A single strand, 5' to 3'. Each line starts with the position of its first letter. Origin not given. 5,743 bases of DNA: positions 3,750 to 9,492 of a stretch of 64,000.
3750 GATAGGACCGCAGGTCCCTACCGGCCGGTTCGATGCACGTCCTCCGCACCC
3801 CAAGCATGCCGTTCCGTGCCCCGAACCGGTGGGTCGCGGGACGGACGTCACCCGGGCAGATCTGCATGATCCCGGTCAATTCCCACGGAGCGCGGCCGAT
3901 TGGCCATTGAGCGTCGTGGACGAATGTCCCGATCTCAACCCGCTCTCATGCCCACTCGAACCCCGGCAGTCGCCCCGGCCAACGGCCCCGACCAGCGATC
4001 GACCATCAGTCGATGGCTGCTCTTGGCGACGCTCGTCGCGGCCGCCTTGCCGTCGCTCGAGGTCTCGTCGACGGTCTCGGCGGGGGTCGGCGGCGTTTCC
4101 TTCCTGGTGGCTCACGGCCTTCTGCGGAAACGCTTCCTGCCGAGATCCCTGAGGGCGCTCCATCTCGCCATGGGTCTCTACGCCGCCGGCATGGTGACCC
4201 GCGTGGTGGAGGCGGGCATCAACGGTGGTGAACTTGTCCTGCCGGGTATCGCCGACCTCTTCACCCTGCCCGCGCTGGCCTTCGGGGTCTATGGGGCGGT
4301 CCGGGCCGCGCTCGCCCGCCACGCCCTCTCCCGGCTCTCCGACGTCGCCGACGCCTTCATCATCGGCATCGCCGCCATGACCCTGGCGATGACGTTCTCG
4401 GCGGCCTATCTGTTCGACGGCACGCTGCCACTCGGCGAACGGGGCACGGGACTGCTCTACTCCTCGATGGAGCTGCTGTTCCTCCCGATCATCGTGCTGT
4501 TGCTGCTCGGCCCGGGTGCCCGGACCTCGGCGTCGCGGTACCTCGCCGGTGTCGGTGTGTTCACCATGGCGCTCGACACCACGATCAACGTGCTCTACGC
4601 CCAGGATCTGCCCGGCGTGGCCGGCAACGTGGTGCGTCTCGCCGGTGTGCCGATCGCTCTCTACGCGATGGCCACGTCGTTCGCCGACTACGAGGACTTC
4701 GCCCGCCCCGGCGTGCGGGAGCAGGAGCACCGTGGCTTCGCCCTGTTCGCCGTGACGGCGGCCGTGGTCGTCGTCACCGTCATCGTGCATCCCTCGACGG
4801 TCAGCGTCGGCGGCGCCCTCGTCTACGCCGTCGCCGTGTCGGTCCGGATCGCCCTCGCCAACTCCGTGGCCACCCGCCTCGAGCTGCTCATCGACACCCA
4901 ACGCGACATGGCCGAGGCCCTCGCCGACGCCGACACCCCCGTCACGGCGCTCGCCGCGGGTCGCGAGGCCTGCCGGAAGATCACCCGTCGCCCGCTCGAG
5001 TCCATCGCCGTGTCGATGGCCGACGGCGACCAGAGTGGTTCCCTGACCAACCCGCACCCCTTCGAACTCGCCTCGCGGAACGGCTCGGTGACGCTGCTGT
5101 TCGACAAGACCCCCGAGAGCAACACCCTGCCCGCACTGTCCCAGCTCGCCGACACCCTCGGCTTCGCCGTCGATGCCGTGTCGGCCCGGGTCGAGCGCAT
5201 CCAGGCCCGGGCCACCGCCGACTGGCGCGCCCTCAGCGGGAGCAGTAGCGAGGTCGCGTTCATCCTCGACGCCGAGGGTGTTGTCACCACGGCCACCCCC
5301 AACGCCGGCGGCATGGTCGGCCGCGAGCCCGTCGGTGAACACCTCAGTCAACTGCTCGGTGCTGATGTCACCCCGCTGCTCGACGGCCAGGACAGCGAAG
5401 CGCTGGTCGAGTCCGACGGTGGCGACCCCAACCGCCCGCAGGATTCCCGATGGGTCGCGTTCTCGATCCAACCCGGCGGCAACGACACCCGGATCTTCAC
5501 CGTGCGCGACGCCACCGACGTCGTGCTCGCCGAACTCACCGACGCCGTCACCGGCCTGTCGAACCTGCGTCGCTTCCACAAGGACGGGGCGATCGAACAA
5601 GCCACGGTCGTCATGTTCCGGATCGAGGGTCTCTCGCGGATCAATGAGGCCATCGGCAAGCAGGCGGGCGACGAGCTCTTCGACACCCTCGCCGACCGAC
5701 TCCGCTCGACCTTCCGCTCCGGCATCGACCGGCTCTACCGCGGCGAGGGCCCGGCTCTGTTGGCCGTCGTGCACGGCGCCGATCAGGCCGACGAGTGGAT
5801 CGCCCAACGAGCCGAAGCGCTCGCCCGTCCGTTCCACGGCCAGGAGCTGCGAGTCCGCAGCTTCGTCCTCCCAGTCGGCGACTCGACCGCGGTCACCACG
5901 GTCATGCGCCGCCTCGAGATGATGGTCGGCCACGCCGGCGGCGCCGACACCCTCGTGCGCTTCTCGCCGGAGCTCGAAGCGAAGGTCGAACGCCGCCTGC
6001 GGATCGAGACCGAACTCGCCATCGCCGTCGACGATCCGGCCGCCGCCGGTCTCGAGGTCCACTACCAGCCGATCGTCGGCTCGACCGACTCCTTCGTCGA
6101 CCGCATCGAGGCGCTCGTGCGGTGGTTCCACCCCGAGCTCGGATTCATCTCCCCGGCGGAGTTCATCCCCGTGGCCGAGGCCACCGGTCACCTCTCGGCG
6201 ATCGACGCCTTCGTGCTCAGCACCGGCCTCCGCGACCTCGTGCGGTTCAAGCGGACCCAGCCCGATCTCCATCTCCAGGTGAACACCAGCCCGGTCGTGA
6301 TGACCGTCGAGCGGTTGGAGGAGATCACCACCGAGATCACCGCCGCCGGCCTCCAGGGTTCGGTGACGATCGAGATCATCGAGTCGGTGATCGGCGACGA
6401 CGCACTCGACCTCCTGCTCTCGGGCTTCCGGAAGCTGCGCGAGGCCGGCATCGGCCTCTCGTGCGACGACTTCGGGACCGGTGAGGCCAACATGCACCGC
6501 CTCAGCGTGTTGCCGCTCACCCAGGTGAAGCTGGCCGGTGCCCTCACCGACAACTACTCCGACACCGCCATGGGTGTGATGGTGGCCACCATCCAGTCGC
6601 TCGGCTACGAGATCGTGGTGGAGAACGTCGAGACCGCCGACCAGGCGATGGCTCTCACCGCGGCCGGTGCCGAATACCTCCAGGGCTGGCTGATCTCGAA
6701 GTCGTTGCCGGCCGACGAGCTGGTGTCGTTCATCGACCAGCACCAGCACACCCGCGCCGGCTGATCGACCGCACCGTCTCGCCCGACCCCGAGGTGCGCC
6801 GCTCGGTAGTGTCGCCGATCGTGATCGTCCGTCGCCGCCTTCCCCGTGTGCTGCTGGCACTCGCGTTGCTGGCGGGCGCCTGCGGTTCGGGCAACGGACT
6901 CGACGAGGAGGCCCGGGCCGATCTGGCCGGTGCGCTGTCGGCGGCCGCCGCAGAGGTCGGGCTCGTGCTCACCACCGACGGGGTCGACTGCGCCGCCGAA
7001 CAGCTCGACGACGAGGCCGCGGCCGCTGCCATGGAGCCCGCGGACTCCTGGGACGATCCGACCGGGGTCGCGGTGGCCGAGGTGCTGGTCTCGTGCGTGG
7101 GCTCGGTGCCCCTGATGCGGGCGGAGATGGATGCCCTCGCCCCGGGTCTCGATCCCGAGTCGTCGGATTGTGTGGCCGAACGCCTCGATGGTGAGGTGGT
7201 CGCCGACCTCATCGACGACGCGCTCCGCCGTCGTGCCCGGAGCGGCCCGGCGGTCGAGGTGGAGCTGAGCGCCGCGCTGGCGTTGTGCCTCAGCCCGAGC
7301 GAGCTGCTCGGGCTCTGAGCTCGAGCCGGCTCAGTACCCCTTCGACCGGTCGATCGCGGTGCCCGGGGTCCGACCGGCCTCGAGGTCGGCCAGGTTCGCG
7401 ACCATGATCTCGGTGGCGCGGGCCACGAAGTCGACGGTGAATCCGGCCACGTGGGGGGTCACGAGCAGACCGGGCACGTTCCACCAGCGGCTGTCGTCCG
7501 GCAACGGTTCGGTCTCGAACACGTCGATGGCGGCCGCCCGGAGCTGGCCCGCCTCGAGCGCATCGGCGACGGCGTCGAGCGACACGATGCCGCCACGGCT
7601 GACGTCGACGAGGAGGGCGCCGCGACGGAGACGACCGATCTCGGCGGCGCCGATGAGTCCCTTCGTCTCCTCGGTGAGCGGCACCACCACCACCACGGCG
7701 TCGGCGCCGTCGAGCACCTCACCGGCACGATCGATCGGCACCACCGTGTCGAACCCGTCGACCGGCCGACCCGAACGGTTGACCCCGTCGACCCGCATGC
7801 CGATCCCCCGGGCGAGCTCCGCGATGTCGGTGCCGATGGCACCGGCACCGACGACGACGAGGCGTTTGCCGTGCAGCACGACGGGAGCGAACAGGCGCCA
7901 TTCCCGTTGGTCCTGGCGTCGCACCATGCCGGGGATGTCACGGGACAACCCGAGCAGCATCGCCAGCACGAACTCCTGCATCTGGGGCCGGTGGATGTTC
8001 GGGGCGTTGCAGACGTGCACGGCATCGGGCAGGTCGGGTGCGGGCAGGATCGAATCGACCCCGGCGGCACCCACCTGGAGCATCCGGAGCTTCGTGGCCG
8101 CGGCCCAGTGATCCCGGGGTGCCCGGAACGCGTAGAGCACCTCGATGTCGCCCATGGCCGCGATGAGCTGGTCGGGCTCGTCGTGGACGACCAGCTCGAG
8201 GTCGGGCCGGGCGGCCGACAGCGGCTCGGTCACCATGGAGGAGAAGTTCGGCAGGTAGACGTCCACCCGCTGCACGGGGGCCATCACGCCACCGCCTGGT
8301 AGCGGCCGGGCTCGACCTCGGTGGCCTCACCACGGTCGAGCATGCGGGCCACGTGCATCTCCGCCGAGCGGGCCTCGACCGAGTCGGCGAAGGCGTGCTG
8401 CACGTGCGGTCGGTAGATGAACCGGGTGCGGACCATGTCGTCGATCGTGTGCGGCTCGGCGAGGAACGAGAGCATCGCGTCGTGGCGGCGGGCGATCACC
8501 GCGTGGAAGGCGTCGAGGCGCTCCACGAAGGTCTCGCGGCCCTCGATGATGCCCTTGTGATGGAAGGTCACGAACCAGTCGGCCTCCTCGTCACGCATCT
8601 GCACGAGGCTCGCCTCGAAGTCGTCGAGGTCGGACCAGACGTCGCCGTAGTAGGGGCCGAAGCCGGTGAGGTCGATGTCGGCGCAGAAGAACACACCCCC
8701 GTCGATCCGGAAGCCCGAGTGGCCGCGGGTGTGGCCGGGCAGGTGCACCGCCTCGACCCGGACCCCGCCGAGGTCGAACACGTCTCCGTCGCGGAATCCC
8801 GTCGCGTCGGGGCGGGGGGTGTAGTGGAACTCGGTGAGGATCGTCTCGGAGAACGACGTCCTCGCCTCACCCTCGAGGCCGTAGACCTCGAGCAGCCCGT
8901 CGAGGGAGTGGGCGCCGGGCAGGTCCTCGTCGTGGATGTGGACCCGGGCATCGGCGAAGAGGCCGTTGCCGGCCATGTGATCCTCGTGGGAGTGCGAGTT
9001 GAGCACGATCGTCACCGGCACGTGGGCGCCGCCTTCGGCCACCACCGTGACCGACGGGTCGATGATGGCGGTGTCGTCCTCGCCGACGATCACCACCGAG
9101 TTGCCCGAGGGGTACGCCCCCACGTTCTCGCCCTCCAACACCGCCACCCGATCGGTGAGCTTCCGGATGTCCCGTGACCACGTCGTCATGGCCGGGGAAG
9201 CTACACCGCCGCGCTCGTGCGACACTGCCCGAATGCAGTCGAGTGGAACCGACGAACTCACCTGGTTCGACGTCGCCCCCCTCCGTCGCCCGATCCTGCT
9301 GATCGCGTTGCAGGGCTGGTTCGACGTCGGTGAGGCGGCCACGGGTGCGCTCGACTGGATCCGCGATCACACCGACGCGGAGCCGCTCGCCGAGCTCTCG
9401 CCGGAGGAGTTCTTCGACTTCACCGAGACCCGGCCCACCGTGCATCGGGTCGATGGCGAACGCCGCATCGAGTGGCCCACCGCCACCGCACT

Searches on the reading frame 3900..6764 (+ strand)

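Call 34: search_protein_families(library=pfam, proteins=[window:3900-6764:+], max_evalue=0.01)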
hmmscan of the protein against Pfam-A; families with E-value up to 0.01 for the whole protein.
window:3900-6764:+ (954 aa): 2 families
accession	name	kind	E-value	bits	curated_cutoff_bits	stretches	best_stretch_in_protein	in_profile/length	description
PF00563.25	EAL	-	7.9e-46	156.8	31.3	1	716-934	11-235/236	EAL domain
PF00990.26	GGDEF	-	5.9e-09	36.3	23.8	1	547-649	3-118/161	Diguanylate cyclase, GGDEF domain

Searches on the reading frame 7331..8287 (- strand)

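Call 71: search_protein_families(library=pfam, proteins=[window:7331-8287:-], max_evalue=0.001)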
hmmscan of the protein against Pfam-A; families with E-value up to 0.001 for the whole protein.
window:7331-8287:- (318 aa): 4 families
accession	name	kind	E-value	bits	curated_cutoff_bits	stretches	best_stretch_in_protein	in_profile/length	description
PF02826.25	2-Hacid_dh_C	-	1.3e-46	158.7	25.1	1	108-281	1-178/178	D-isomer specific 2-hydroxyacid dehydrogenase, NAD binding domain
PF07992.20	Pyr_redox_2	-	4.2e-05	23.5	26.1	1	137-181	142-183/291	Pyridine nucleotide-disulphide oxidoreductase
PF00070.33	Pyr_redox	-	4.6e-05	24.3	22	1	142-181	1-40/82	Pyridine nucleotide-disulphide oxidoreductase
PF03446.21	NAD_binding_2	-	0.00046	20.7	21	1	144-250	3-113/161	NAD binding domain of 6-phosphogluconate dehydrogenase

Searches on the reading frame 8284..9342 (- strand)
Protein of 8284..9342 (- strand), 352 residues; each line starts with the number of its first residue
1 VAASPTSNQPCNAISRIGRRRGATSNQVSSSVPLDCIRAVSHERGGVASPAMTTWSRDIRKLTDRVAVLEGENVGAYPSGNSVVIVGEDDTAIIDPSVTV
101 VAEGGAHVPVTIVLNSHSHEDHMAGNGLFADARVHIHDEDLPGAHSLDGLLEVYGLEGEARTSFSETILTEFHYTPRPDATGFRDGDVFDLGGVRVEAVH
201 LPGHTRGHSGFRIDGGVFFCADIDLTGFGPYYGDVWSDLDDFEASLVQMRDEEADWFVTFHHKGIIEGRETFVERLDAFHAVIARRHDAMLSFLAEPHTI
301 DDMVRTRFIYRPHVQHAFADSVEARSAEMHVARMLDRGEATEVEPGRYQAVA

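Call 71: search_protein_families(library=pfam, proteins=[window:8284-9342:-], max_evalue=0.001)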
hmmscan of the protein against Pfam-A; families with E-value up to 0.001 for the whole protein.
window:8284-9342:- (352 aa): 2 families
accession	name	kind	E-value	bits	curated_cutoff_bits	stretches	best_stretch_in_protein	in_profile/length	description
PF00753.33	Lactamase_B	-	2.9e-12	47.4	22.7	1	79-246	5-181/196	Metallo-beta-lactamase superfamily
PF13483.12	Lactamase_B_3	-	5.7e-05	23.6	24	1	80-225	7-102/160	Beta-lactamase superfamily domain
